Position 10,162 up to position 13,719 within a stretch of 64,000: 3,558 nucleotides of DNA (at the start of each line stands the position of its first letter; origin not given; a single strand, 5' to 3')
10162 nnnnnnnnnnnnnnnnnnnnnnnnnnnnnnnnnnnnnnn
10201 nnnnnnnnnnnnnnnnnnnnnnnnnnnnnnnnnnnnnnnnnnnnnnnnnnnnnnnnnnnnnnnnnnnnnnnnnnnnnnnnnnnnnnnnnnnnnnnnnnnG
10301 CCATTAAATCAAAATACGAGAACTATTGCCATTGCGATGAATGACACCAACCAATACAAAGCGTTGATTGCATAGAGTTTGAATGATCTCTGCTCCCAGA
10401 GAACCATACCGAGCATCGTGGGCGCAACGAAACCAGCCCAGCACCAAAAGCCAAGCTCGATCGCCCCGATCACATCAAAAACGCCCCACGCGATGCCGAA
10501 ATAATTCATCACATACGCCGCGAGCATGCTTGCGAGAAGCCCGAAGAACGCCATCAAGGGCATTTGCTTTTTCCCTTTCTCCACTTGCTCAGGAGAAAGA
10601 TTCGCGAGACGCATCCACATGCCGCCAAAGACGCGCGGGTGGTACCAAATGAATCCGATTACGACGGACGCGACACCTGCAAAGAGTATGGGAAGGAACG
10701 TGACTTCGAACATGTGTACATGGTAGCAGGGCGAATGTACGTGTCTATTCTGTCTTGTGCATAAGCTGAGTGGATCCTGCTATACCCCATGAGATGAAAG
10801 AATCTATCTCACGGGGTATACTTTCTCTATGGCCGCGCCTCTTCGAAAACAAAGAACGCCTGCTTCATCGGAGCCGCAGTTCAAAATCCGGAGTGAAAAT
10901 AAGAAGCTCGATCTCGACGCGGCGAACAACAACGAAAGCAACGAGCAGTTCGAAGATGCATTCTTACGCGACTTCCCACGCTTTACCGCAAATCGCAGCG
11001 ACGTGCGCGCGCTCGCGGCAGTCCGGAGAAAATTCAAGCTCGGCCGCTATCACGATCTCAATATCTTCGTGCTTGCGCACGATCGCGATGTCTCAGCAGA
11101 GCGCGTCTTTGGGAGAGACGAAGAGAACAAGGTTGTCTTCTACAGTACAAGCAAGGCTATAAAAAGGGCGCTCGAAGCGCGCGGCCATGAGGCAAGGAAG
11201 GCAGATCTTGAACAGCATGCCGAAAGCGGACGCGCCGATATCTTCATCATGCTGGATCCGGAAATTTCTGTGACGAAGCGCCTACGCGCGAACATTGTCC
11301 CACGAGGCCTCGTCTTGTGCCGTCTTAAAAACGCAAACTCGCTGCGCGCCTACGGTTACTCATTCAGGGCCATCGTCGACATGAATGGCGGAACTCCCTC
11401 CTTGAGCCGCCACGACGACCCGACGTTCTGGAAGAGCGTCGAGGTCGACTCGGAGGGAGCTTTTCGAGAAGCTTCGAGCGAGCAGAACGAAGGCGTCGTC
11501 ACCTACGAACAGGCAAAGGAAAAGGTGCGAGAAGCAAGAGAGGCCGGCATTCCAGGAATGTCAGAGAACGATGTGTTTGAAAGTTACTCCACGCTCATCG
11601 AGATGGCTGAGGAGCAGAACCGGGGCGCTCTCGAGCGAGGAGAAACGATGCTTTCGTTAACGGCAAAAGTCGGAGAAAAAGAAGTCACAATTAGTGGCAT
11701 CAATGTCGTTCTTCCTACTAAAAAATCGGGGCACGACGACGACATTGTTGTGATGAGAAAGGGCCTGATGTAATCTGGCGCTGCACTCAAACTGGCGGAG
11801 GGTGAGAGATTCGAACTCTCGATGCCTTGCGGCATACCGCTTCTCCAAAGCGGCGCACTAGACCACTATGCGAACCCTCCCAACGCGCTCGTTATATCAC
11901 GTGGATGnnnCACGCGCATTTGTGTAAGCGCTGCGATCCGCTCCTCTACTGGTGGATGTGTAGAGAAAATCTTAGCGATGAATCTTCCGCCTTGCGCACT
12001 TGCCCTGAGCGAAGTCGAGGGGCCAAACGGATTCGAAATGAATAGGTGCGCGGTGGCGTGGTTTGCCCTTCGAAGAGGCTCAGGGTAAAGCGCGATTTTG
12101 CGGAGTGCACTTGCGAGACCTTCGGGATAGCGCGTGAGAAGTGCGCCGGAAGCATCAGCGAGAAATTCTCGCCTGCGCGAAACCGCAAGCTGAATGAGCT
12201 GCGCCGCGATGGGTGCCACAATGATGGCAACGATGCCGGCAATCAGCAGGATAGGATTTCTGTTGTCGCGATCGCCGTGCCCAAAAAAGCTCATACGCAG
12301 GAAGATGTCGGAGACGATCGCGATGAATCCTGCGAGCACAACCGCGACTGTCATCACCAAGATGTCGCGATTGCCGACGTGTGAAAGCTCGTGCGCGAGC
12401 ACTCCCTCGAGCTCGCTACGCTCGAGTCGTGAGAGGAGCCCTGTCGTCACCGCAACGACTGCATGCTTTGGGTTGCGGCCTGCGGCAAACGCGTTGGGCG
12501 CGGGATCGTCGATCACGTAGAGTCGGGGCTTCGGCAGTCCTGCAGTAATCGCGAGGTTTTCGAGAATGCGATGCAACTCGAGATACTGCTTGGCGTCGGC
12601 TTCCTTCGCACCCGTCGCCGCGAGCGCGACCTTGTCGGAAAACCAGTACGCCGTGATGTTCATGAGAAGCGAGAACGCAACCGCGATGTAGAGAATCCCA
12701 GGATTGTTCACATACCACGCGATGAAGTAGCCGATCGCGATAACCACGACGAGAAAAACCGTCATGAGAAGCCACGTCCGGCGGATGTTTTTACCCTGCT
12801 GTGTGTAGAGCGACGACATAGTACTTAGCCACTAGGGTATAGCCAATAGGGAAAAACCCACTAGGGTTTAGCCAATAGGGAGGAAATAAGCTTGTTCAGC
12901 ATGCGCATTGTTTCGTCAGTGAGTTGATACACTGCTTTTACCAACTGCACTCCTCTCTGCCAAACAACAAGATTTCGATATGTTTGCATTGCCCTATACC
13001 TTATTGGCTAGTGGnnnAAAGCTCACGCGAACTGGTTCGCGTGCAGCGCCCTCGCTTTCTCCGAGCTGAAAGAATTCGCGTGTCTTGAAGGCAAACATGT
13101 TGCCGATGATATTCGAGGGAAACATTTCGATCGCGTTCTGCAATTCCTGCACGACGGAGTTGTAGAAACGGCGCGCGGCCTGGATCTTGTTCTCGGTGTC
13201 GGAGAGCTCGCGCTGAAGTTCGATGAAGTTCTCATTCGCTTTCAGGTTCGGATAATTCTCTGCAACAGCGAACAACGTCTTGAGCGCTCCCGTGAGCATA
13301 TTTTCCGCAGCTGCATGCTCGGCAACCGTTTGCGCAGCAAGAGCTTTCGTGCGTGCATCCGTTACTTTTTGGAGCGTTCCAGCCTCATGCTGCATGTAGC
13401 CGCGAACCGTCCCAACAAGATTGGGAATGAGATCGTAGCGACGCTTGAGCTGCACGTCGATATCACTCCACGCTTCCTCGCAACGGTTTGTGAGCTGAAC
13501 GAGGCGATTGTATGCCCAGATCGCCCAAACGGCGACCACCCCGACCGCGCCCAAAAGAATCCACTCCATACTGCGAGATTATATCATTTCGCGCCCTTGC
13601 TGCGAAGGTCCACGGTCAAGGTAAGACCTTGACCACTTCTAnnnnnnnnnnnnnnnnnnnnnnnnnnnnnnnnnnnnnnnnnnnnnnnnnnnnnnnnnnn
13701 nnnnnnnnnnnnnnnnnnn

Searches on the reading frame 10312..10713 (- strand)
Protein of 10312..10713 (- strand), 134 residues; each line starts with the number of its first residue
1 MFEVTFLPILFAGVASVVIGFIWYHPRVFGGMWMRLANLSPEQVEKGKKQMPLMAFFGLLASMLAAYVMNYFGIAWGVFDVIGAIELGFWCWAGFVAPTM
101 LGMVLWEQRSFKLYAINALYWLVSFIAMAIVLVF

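Call 69: search_protein_families(library=pfam, proteins=[window:10312-10713:-], max_evalue=0.0001)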
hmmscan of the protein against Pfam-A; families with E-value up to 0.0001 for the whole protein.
window:10312-10713:- (134 aa): 1 family
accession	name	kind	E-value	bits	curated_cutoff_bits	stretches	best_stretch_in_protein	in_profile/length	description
PF08570.15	DUF1761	-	3.5e-29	102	31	1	7-132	1-122/123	Protein of unknown function (DUF1761)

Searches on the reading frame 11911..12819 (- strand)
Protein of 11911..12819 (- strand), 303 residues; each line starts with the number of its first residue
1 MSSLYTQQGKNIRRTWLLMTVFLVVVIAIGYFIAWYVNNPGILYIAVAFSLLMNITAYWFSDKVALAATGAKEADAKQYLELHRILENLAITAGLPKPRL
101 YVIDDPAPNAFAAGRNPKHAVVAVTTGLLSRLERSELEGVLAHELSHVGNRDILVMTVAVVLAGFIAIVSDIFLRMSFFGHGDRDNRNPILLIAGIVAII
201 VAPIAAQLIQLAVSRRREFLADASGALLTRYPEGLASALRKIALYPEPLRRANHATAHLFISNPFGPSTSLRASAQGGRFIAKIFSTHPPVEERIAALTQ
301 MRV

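Call 69: search_protein_families(library=pfam, proteins=[window:11911-12819:-], max_evalue=0.0001)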
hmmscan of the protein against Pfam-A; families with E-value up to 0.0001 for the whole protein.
window:11911-12819:- (303 aa): 1 family
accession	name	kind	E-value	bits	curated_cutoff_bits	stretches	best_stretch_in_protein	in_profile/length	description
PF01435.24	Peptidase_M48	-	5.3e-35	121.4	20.3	1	79-301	4-185/186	Peptidase family M48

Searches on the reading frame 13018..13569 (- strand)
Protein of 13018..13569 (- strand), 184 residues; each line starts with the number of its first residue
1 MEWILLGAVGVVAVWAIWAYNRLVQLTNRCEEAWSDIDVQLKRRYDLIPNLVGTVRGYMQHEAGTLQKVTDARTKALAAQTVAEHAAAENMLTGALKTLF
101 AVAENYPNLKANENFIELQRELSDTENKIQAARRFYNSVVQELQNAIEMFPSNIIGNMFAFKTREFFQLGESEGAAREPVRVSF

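Call 69: search_protein_families(library=pfam, proteins=[window:13018-13569:-], max_evalue=0.0001)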
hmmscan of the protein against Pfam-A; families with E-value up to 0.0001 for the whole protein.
window:13018-13569:- (184 aa): 1 family
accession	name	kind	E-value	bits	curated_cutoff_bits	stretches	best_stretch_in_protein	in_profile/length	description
PF04011.17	LemA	-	1.8e-59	200.2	26.2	1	33-184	1-149/149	LemA family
